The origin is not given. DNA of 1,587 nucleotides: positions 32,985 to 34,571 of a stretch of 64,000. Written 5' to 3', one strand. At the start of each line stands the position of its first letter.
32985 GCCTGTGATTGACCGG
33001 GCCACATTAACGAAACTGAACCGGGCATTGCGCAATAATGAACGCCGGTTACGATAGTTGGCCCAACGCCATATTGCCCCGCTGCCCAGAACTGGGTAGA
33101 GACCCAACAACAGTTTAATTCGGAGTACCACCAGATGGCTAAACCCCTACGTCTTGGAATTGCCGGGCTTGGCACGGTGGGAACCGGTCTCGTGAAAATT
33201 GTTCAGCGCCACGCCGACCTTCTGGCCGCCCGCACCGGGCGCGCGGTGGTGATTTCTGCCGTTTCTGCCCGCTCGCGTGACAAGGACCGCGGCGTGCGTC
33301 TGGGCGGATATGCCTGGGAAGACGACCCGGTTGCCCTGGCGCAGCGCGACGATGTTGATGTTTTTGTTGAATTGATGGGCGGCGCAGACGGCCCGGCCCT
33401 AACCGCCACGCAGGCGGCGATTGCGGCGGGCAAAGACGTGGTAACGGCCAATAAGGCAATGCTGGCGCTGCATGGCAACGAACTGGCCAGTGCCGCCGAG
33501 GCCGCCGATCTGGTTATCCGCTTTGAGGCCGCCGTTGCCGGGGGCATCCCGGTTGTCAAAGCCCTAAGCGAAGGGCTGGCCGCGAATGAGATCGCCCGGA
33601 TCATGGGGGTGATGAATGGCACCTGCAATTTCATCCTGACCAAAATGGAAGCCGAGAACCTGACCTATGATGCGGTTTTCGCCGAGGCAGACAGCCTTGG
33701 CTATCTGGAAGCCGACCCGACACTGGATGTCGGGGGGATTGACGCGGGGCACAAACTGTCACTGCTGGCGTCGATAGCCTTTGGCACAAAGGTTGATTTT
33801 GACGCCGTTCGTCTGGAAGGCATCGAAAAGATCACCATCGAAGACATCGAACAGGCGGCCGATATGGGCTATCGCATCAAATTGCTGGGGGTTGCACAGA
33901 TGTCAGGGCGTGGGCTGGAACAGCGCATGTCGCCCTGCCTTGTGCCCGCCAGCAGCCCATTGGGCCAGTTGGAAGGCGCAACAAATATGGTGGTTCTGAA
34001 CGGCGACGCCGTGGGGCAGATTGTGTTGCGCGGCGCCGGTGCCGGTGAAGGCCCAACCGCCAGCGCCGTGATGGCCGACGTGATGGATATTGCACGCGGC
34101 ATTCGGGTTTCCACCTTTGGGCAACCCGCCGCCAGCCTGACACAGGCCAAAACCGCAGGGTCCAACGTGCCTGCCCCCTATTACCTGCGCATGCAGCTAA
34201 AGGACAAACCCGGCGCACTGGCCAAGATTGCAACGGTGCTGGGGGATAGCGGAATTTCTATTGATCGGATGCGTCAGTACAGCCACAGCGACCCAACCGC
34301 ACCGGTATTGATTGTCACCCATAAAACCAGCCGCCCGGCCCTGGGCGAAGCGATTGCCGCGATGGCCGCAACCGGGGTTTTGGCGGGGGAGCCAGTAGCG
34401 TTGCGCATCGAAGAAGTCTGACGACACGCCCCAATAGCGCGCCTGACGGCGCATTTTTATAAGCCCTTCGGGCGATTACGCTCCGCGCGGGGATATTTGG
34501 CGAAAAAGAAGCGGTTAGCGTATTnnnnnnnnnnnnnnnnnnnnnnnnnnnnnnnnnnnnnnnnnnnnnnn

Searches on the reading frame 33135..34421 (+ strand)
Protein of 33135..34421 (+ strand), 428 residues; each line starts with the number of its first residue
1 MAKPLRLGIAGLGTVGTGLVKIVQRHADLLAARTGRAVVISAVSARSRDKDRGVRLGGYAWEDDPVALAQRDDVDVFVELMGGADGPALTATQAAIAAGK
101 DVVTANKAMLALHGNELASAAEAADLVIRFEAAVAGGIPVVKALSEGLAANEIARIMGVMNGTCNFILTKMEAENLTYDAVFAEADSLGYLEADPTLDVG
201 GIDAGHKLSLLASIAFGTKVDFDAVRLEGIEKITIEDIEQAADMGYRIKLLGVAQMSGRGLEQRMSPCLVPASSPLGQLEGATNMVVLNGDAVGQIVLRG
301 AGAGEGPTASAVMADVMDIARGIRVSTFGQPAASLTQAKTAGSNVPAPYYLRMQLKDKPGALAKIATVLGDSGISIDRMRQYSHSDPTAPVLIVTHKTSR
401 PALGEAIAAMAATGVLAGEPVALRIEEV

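Call 3: search_protein_families(library=pfam, proteins=[window:33135-34421:+], max_evalue=0.01)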
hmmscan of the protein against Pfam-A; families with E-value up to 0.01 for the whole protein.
window:33135-34421:+ (428 aa): 5 families
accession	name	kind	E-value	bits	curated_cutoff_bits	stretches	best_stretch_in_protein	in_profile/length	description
PF00742.24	Homoserine_dh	-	3.1e-60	203.4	22.9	1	139-317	1-173/173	Homoserine dehydrogenase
PF03447.22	NAD_binding_3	-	1.4e-13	52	24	1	11-131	1-116/116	Homoserine dehydrogenase, NAD binding domain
PF01842.31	ACT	-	4.5e-12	45.9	27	1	349-410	1-61/66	ACT domain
PF02670.22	DXP_reductoisom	-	0.0071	17.5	21.7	1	62-111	79-126/129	1-deoxy-D-xylulose 5-phosphate reductoisomerase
PF13291.12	ACT_4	-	0.0085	17.2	27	0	350-386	8-45/80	ACT domain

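Call 18: find_related_loci(query=window:33135-34421:+, collection=genome_contigs, flank=10000)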
Query window:33135-34421:+ (428 aa) in genome_contigs; peptide patterns used: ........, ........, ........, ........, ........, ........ (x = any residue, [..] = any of these).
600 stretches matched a pattern (row limit reached: there are more); 504 encode a relative of the query (tblastn E <= 1e-3); the best 80 are kept; 80 distinct loci.
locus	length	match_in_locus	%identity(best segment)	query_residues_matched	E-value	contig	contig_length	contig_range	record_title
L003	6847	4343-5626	79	1-428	0e+0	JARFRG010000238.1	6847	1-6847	MAG: Boseongicola sp. isolate MAG_Ve_Sed_44 k141_1398204, whole genome shotgun sequence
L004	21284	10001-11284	78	1-428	0e+0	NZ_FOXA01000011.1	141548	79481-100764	Tranquillimonas alkanivorans strain DSM 19547, whole genome shotgun sequence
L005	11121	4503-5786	77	1-428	0e+0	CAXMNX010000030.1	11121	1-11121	MAG: uncultured Boseongicola sp. isolate 07C-BC-St03_bin.12.orig genome assembly, contig: k141_2363921, whole genome sho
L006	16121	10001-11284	76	1-428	0e+0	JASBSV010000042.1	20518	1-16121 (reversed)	MAG: Paracoccaceae bacterium isolate BWSM_148 k141_2018777, whole genome shotgun sequence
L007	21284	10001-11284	77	1-428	0e+0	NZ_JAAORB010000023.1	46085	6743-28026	Roseovarius gahaiensis strain GH877 scaffold23, whole genome shotgun sequence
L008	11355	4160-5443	76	1-428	0e+0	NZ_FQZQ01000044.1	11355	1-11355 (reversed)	Shimia gijangensis strain DSM 100564, whole genome shotgun sequence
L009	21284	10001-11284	80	1-428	0e+0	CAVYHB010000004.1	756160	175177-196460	MAG: uncultured Alphaproteobacteria bacterium isolate MFD03551.bin.2.107 genome assembly, contig: contig_16161, whole ge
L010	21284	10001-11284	77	1-428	0e+0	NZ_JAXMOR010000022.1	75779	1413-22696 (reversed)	MAG: Marinovum sp. isolate PB_MBin.42 PBX_269CoAssmbCtg, whole genome shotgun sequence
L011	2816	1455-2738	78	1-428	0e+0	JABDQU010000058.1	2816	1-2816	MAG: Boseongicola sp. isolate Site_C11 k127_1509985, whole genome shotgun sequence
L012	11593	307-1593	78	1-428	0e+0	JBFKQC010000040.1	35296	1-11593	MAG: Rhodobacter sp. isolate Mix_sand22.2022.08.G.8 k141_719876_length_35296_cov_14.0000, whole genome shotgun sequence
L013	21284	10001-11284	78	1-428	0e+0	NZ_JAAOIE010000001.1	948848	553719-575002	Cochlodiniinecator piscidefendens strain M26A2M contig1, whole genome shotgun sequence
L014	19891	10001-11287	79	1-428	0e+0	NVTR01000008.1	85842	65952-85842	MAG: Marinosulfonomonas sp. isolate NORP110 Contig_source1383C_763, whole genome shotgun sequence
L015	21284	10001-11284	75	1-428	0e+0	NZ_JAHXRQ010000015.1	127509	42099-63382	Mameliella sp. CS4 NODE_15_length_127509_cov_165.568436, whole genome shotgun sequence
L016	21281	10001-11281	77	1-427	0e+0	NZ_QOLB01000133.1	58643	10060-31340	Candidatus Halocynthiibacter alkanivorans strain Bin25_node5 NODE_272_length_58643_cov_6.77717_ID_806987, whole genome s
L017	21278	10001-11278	78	1-426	0e+0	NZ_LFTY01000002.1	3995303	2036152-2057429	Candidatus Rhodobacter oscarellae isolate IGS scaffold2, whole genome shotgun sequence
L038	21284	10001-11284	79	1-428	0e+0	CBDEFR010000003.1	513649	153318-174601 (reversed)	MAG: Paracoccaceae bacterium isolate db516e36-ecb8-4310-aa55-834584afd9cf genome assembly, contig: contig_3, whole genom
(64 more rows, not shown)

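Call 87: search_protein_families(library=pfam, proteins=[L004:11292-12218:-, L004:12274-14970:-, L004:15784-17088:-, L004:17172-20027:-, L038:11412-12125:-, L038:12032-12751:-, L038:12817-13590:+], max_evalue=0.001)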
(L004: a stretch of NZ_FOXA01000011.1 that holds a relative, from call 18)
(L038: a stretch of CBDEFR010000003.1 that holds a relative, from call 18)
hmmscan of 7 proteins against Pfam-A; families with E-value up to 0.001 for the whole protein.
L004:11292-12218:- (308 aa): 1 family
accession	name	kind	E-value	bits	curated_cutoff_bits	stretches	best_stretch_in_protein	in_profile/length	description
PF01052.25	FliMN_C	-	6.6e-08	32.8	23.8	1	217-283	3-68/73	Type III flagellar switch regulator (C-ring) FliN C-term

L004:12274-14970:- (898 aa): 2 families
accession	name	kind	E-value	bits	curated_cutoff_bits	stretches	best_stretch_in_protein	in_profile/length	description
PF02518.31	HATPase_c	-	4.3e-23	82.3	26.4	1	785-893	2-110/111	Histidine kinase-, DNA gyrase B-, and HSP90-like ATPase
PF00512.31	HisKA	-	2.1e-16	60.1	26.9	1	674-740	2-66/66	His Kinase A (phospho-acceptor) domain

L004:15784-17088:- (434 aa): 5 families
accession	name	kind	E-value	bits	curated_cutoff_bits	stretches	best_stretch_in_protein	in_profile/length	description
PF09856.14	ScfRs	-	6.7e-12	46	24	1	312-429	14-141/157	Short-chain fatty acyl coenzyme A regulator, C-terminal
PF01381.28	HTH_3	-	3.8e-10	40.1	23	1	11-63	1-53/55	Helix-turn-helix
PF13560.12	HTH_31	-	2.6e-07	31.3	27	1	8-67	3-63/64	Helix-turn-helix domain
PF12844.13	HTH_19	-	5.6e-05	23.4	30.2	1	8-65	1-58/64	Helix-turn-helix domain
PF13443.12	HTH_26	-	0.0004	21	22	1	11-67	2-59/63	Cro/C1-type HTH DNA-binding domain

L004:17172-20027:- (951 aa): 0 families

L038:11412-12125:- (237 aa): 2 families
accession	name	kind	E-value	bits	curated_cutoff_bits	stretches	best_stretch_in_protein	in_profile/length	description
PF13683.12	rve_3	-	9.4e-16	57.8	26.5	1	156-221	2-67/67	Integrase core domain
PF00665.32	rve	-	1.3e-15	57.9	32.6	1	50-167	3-102/102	Integrase core domain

L038:12032-12751:- (239 aa): 0 families

L038:12817-13590:+ (257 aa): 1 family
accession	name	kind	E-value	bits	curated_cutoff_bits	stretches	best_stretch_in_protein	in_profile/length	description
PF13358.12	DDE_3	-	1.1e-24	87.4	28.6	1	12-149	2-144/146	DDE superfamily endonuclease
